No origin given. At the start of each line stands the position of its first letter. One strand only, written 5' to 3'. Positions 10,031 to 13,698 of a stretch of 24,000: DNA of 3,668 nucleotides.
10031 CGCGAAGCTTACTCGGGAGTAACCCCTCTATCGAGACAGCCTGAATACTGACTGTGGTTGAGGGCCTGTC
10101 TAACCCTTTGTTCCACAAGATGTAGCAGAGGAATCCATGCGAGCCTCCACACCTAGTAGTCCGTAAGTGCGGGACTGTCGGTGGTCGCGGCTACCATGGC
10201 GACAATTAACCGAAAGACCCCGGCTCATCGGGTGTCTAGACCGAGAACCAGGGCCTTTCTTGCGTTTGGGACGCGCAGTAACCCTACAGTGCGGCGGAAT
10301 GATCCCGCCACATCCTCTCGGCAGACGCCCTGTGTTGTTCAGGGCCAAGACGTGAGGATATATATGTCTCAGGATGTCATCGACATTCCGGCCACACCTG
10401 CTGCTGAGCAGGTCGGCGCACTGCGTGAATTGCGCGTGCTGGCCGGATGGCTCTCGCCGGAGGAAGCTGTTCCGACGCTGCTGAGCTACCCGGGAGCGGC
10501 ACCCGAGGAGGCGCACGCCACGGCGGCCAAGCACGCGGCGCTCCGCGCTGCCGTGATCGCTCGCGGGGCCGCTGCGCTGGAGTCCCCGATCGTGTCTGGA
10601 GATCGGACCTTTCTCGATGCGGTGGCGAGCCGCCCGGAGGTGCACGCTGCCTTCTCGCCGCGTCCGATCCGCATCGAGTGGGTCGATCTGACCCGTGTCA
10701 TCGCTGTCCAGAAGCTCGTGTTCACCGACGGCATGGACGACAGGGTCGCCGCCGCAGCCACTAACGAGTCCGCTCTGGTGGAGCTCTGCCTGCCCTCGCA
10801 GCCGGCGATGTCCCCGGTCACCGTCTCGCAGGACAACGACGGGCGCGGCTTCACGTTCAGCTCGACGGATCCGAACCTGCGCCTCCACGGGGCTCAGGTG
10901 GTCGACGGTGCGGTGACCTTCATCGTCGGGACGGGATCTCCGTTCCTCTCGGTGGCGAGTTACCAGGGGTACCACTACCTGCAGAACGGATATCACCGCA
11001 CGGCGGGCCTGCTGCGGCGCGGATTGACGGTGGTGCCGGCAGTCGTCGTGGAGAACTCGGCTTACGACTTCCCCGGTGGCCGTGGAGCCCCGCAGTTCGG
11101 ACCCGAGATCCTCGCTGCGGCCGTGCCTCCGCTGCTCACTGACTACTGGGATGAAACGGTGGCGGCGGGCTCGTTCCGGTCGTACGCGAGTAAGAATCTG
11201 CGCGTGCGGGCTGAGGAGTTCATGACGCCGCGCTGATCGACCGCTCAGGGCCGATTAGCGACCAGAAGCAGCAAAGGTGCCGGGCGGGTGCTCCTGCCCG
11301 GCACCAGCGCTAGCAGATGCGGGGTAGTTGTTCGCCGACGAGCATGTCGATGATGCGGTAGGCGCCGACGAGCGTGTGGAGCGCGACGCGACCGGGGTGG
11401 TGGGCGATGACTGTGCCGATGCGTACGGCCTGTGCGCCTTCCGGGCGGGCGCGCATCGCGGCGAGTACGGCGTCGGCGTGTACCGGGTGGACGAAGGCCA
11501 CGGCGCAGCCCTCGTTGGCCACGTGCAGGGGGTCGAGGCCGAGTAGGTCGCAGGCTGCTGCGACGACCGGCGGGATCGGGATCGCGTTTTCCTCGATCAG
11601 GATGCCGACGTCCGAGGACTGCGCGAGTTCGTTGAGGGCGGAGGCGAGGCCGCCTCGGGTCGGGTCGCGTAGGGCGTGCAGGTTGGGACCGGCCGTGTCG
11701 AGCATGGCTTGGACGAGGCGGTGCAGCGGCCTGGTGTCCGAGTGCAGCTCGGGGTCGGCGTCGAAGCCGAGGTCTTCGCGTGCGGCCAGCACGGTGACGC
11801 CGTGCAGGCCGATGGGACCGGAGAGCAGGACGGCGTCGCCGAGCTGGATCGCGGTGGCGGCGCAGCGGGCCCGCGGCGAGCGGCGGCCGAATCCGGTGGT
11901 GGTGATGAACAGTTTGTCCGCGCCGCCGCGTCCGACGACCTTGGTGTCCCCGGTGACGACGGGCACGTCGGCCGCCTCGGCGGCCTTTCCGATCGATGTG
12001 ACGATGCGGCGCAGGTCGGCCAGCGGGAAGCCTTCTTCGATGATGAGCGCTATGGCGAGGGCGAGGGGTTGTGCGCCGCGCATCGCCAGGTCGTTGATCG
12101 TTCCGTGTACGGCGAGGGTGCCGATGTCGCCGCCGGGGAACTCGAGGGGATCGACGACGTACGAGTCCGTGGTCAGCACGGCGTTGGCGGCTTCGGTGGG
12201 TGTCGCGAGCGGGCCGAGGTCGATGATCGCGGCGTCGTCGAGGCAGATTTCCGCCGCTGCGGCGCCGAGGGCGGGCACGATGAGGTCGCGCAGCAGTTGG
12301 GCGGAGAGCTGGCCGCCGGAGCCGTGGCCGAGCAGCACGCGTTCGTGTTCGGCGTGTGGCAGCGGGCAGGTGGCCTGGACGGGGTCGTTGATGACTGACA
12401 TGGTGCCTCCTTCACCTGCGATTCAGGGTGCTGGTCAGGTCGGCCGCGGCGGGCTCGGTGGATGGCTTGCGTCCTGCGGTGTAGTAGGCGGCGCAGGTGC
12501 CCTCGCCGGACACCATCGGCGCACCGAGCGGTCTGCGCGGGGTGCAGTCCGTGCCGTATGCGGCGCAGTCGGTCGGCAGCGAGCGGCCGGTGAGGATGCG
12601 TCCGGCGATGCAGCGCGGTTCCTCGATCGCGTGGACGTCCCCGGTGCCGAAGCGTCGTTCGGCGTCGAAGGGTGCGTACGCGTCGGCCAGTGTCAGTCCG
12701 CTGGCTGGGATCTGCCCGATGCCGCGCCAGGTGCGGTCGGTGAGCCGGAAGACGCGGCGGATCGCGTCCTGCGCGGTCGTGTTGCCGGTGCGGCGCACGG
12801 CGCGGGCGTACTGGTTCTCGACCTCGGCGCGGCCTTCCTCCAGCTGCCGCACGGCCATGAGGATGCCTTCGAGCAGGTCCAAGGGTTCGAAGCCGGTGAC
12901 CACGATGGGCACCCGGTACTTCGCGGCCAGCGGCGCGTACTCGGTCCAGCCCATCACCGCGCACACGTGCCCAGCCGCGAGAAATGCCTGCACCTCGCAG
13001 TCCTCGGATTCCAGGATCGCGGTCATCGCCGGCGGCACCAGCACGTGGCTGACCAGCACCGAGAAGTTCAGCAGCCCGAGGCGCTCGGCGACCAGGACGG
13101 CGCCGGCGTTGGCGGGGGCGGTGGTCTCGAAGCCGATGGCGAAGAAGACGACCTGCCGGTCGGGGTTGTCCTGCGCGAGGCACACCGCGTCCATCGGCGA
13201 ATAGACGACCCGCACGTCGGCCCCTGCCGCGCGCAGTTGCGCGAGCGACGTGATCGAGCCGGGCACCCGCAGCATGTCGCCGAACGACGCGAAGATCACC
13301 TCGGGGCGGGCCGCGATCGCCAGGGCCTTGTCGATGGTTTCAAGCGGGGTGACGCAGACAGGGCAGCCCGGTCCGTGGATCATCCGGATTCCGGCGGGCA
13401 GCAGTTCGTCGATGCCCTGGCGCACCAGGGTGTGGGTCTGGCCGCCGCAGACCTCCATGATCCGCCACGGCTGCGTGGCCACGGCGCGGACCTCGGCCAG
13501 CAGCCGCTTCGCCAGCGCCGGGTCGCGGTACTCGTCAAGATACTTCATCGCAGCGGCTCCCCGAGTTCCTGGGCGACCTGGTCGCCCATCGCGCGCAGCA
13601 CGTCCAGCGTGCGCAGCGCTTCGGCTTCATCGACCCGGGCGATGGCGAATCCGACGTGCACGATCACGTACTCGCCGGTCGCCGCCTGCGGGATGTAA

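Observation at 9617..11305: Compositionally foreign ~1.7-kb wedge between the USP operon and the hyp genes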

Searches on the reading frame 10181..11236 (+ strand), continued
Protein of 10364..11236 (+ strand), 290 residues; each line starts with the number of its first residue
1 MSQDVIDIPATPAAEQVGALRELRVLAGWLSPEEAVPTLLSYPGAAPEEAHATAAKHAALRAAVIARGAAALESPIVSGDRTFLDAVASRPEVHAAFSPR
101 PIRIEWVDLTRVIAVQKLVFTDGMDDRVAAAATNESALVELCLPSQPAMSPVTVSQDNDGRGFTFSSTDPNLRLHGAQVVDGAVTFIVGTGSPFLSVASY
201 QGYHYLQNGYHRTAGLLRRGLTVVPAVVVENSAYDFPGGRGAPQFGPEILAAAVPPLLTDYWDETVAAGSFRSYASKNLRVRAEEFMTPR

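Call 109: search_dna_similar(query=window:10364-11236:+, collection=plasmids, mode=protein, max_evalue=0.001, max_rows=20)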
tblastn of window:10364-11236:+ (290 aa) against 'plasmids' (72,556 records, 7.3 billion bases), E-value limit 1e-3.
Records with a match: 3; places in all: 3; records where one place covers at least 80% of the query: 0.
Best place of each record, by identity: <60% 3.
By first word of the organism name: Methylobacterium 1; Paracoccus 1; Blastomonas 1.
By predicted mobility (MOB-suite, as given by PLSDB): non-mobilizable 2; mobilizable 1.
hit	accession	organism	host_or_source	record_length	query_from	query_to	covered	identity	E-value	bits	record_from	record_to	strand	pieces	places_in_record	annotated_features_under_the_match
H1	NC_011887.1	Methylobacterium nodulans ORS 2060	-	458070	85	266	63%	29.9%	4e-12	74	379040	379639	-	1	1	hypothetical protein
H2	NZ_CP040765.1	Paracoccus liaowanqingii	Tibetan antelope,cell culture,feces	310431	84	266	63%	26.2%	2e-5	54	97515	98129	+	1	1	hypothetical protein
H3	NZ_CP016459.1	Blastomonas sp. RAC04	Microbial isolate,Algal phycosphere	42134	87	261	60%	26.7%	2e-7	60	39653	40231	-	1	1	hypothetical protein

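Call 111: get_annotated_region(hit=H1, flank=4000)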
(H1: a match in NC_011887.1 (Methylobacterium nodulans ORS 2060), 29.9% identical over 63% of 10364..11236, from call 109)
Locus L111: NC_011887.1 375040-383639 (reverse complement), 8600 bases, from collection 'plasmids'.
description: Methylobacterium nodulans ORS 2060 plasmid pMNOD02, complete sequence
organism: Methylobacterium nodulans ORS 2060 (NCBI taxid 460265)
taxonomy: Bacteria; Pseudomonadota; Alphaproteobacteria; Hyphomicrobiales; Methylobacteriaceae; Methylobacterium; Methylobacterium nodulans; Methylobacterium nodulans ORS 2060
host: -; source: -; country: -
typing (MOB-suite, as given by PLSDB): non-mobilizable
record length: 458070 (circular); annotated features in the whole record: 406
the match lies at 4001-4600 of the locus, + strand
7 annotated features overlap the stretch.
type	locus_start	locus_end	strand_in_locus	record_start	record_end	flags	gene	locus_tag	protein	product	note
CDS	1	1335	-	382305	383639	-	-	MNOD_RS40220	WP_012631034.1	IS1182-like element ISMno38 family transposase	GO:0006313 - DNA transposition [Evidence IEA]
CDS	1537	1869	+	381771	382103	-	-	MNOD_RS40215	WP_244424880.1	transposase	-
CDS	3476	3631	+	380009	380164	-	-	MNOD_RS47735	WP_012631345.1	hypothetical protein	-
CDS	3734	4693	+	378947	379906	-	-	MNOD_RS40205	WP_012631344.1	hypothetical protein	-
CDS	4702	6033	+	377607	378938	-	-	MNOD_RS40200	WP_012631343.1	HlyD family efflux transporter periplasmic adaptor subunit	-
CDS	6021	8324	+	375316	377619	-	-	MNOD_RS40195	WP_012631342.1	peptidase domain-containing ABC transporter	-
CDS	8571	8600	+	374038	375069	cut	-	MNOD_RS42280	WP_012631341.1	peptidoglycan bridge formation glycyltransferase FemA/FemB family protein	GO:0044038 - cell wall macromolecule biosynthetic process [Evidence IEA]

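Call 112: get_annotated_region(hit=H3, flank=4000)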
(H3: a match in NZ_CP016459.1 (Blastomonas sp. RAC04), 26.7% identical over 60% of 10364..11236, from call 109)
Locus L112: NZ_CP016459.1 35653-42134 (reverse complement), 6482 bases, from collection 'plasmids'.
description: Blastomonas sp. RAC04 plasmid pBSY18_3, complete sequence
organism: Blastomonas sp. RAC04 (NCBI taxid 1842535)
taxonomy: Bacteria; Pseudomonadota; Alphaproteobacteria; Sphingomonadales; Sphingomonadaceae; Blastomonas; Blastomonas sp. RAC04
host: -; source: Microbial isolate,Algal phycosphere; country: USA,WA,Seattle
typing (MOB-suite, as given by PLSDB): mobilizable; relaxase MOBQ
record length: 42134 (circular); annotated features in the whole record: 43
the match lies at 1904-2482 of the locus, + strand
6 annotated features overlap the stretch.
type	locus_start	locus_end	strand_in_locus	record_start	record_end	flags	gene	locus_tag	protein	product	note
CDS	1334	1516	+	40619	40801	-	-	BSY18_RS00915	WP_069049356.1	hypothetical protein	-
CDS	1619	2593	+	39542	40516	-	-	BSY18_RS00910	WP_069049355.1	hypothetical protein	-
CDS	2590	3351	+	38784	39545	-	-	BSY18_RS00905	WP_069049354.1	2OG-Fe(II) oxygenase family protein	-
CDS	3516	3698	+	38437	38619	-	-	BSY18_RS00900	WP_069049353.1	hypothetical protein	-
CDS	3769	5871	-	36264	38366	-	-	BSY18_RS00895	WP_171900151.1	peptidase domain-containing ABC transporter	-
CDS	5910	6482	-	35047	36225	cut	-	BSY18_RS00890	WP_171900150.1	HlyD family efflux transporter periplasmic adaptor subunit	-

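Call 113: get_annotated_region(hit=H2, flank=4000)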
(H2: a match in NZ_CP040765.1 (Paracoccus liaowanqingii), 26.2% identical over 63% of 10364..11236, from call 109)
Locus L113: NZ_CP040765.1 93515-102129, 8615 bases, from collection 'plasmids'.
description: Paracoccus liaowanqingii strain 2251 plasmid unnamed1, complete sequence
organism: Paracoccus liaowanqingii (NCBI taxid 2560053)
taxonomy: Bacteria; Pseudomonadota; Alphaproteobacteria; Rhodobacterales; Paracoccaceae; Paracoccus; Paracoccus liaowanqingii
host: -; source: Tibetan antelope,cell culture,feces; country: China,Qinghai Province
typing (MOB-suite, as given by PLSDB): non-mobilizable
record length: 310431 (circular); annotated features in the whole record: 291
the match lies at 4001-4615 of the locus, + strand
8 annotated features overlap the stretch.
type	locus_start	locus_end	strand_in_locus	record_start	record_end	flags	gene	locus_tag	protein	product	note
CDS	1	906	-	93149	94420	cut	-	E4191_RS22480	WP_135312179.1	IS256 family transposase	-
CDS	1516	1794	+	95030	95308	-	-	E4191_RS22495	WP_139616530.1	metal/formaldehyde-sensitive transcriptional repressor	-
CDS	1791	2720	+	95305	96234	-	dmeF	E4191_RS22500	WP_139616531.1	CDF family Co(II)/Ni(II) efflux transporter DmeF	GO:0006812 - monoatomic cation transport [Evidence IEA]; GO:0055085 - transmembrane transport [Evidence IEA]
CDS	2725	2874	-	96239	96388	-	-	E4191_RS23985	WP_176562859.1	hypothetical protein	-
CDS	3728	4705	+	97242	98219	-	-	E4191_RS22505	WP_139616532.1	hypothetical protein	-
CDS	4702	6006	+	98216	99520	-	-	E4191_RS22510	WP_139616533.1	HlyD family efflux transporter periplasmic adaptor subunit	-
CDS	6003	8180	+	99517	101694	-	-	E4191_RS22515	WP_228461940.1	peptidase domain-containing ABC transporter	-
CDS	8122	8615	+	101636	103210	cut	-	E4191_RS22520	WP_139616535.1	ATP-binding protein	-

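Call 120: search_protein_families(library=phrogs, proteins=[window:10364-11236:+, L106:1307-1474:+, L068:4953-5798:+, L111:3734-4693:+], max_evalue=0.01)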
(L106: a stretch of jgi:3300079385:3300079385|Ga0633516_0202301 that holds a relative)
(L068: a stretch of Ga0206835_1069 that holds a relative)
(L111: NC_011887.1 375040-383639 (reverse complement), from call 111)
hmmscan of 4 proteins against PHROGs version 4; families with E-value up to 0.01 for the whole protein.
window:10364-11236:+ (290 aa): 0 families

L106:1307-1474:+ (55 aa): 1 family
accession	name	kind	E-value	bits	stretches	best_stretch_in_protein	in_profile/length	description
phrog_12550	-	unknown function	7.7e-20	71.8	1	1-54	1-55/56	-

L068:4953-5798:+ (281 aa): 0 families

L111:3734-4693:+ (319 aa): 0 families

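Call 121: search_protein_families(library=pfam, proteins=[L111:3734-4693:+, L112:1619-2593:+, L113:3728-4705:+, L001:1705-2520:+, L028:2248-3153:+], max_evalue=0.1)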
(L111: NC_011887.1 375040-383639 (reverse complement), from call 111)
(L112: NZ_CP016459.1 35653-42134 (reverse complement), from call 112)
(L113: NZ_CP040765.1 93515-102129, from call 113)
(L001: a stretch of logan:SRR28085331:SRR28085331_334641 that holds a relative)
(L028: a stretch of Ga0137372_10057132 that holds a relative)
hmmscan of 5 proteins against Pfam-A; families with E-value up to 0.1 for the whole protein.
L111:3734-4693:+ (319 aa): 1 family
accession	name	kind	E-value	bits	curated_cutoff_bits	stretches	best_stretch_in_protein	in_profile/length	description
PF23719.1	VapB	-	0.031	14.8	27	0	210-234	55-79/97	Antitoxin VapB-like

L112:1619-2593:+ (324 aa): 0 families

L113:3728-4705:+ (325 aa): 0 families

L001:1705-2520:+ (271 aa): 0 families

L028:2248-3153:+ (301 aa): 1 family
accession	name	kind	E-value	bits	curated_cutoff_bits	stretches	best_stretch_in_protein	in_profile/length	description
PF23719.1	VapB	-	0.0086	16.6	27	1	203-227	56-80/97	Antitoxin VapB-like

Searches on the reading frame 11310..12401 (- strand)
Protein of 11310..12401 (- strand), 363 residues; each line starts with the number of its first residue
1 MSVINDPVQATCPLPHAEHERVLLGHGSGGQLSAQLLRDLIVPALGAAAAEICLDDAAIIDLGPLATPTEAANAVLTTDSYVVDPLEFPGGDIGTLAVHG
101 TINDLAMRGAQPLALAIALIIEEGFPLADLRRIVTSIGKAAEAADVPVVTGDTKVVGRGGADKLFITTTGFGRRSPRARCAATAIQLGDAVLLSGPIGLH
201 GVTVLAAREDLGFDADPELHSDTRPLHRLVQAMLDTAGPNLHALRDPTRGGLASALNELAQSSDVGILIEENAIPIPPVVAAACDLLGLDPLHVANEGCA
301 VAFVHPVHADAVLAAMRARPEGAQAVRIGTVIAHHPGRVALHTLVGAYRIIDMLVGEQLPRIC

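Call 5: search_protein_families(library=pfam, proteins=[window:11310-12401:-], max_evalue=0.01)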
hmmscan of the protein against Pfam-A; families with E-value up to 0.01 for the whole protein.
window:11310-12401:- (363 aa): 3 families
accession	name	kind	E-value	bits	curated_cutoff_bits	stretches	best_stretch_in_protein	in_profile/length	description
PF02769.27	AIRS_C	-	6.3e-27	95.1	23.1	1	188-339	3-153/156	AIR synthase related protein, C-terminal domain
PF00586.29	AIRS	-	6.1e-21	75.4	24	1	55-173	2-111/112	AIR synthase related protein, N-terminal domain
PF15058.11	Speriolin_N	-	0.0047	17.4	27.9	0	34-86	66-117/228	Speriolin N terminus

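Call 78: find_homologous_proteins(query=window:11310-12401:-, max_evalue=1e-100)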
Query window:11310-12401:- (363 aa): 1405 proteins with E <= 1e-100 among 8000 candidates; the best 120 are listed.
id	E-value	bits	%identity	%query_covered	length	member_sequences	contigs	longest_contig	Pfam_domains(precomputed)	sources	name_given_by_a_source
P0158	3.5e-229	778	100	100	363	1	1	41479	PF00586.30,PF02769.28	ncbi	-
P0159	1.0e-200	685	88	100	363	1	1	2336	PF00586.30,PF02769.28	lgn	-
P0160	1.4e-199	681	88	100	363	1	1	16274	PF00586.30,PF02769.28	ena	-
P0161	5.3e-197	672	86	100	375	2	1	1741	PF00586.30,PF02769.28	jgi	jgi:hydrogenase expression/formation protein HypE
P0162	1.3e-185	635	80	100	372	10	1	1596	PF00586.30,PF02769.28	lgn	-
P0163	7.6e-184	629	81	100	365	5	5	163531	PF00586.30,PF02769.28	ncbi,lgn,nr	ncbi:MAG TPA: hydrogenase expression/formation protein HypE [Actinocrinis sp.]|nr:hydrogenase expres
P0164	2.4e-180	618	81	100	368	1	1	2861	PF00586.30,PF02769.28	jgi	jgi:hydrogenase expression/formation protein HypE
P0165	1.6e-178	612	80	100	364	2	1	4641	PF00586.30,PF02769.28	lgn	-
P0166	8.0e-177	606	79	98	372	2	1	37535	PF00586.30,PF02769.28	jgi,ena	-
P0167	6.2e-176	603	72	100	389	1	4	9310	PF00586.30,PF02769.28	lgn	-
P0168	1.9e-174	598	78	100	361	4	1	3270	PF00586.30,PF02769.28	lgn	-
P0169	7.1e-174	596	80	99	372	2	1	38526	PF00586.30,PF02769.28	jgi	jgi:hydrogenase expression/formation protein HypE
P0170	1.1e-173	596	77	100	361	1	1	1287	PF00586.30,PF02769.28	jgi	jgi:hydrogenase expression/formation protein HypE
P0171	1.2e-172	592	76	99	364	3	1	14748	PF00586.30,PF02769.28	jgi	jgi:hydrogenase expression/formation protein HypE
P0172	2.1e-170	585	76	100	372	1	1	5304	PF00586.30,PF02769.28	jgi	jgi:hydrogenase expression/formation protein HypE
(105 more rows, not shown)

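Call 79: find_encoding_contigs(protein=P0160, flank=6000, max_places=2)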
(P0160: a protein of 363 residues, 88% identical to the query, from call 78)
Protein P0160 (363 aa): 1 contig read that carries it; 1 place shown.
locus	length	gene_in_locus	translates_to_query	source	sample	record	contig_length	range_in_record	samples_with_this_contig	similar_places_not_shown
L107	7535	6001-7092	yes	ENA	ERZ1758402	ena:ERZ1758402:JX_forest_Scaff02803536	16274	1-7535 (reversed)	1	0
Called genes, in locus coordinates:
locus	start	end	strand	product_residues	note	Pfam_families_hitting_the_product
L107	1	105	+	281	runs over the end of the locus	PF01058:Oxidored_q6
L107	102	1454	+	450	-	PF00374:NiFeSe_Hases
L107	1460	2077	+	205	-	-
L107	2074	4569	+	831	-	PF00708:Acylphosphatase, PF07503:zf-HYPF, PF01300:Sua5_yciO_yrdC, PF17788:HypF_C, PF22521:HypF_C_2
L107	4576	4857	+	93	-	PF01455:HupF_HypC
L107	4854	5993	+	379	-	PF01924:HypD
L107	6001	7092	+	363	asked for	PF00586:AIRS, PF02769:AIRS_C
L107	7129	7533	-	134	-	?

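Call 80: find_encoding_contigs(protein=P0163, flank=6000, max_places=2)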
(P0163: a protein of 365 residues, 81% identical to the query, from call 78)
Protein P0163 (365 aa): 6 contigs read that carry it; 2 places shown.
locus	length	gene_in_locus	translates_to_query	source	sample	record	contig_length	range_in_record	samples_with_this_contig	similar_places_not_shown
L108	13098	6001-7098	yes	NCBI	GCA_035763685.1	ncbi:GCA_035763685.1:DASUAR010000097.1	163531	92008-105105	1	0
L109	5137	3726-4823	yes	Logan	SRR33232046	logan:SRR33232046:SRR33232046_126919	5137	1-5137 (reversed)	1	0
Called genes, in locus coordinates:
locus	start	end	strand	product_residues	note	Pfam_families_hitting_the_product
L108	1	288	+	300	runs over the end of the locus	PF00582:Usp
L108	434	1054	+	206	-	PF07681:DoxX (weak)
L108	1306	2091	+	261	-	PF24837:AMIN-like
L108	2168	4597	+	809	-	PF00708:Acylphosphatase, PF07503:zf-HYPF, PF01300:Sua5_yciO_yrdC, PF17788:HypF_C, PF22521:HypF_C_2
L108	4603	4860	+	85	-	PF01455:HupF_HypC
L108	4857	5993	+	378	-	PF01924:HypD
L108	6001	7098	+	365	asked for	PF00586:AIRS, PF02769:AIRS_C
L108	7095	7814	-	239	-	PF14333:DUF4389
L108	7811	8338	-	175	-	PF12724:Flavodoxin_5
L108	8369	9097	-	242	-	PF00571:CBS, PF04972:BON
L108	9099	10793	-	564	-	PF14691:Fer4_20, PF00070:Pyr_redox (faint), PF07992:Pyr_redox_2, PF12831:FAD_oxidored (weak), PF13450:NAD_binding_8 (weak), PF12838:Fer4_7, PF14697:Fer4_21, PF00037:Fer4 (weak), +1 more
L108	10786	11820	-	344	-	PF02775:TPP_enzyme_C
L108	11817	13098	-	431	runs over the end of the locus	PF01855:POR_N, PF17147:PFOR_II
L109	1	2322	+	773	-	?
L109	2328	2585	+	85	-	PF01455:HupF_HypC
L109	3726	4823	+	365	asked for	PF00586:AIRS, PF02769:AIRS_C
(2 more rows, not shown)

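Call 81: find_encoding_contigs(protein=P0169, flank=6000, max_places=2)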
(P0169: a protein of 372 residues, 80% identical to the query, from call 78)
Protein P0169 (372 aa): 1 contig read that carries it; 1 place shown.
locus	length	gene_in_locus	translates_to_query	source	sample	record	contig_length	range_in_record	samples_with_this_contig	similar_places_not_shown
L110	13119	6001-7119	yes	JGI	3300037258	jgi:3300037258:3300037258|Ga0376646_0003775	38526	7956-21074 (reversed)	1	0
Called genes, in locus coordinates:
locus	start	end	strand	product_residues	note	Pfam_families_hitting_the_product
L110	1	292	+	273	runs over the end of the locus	PF01058:Oxidored_q6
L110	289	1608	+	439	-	PF00374:NiFeSe_Hases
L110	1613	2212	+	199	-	-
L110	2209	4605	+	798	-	PF00708:Acylphosphatase, PF07503:zf-HYPF, PF01300:Sua5_yciO_yrdC, PF17788:HypF_C, PF22521:HypF_C_2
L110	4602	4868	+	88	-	PF01455:HupF_HypC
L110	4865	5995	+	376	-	PF01924:HypD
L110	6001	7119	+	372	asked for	PF00586:AIRS, PF02769:AIRS_C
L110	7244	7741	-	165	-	PF12900:Pyridox_ox_2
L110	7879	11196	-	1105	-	PF00664:ABC_membrane, PF03193:RsgA_GTPase (faint), PF00005:ABC_tran, PF02463:SMC_N (faint), PF13304:AAA_21 (faint), PF13555:AAA_29 (faint), PF00005:ABC_tran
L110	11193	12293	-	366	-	PF02322:Cyt_bd_oxida_II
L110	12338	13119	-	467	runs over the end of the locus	PF01654:Cyt_bd_oxida_I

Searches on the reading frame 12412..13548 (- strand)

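Call 5: search_protein_families(library=pfam, proteins=[window:12412-13548:-], max_evalue=0.01)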
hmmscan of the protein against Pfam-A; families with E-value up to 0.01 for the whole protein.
window:12412-13548:- (378 aa): 1 family
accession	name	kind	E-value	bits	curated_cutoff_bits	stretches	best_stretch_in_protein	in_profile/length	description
PF01924.21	HypD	-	3.5e-148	493.8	25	1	12-357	2-349/351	Hydrogenase formation hypA family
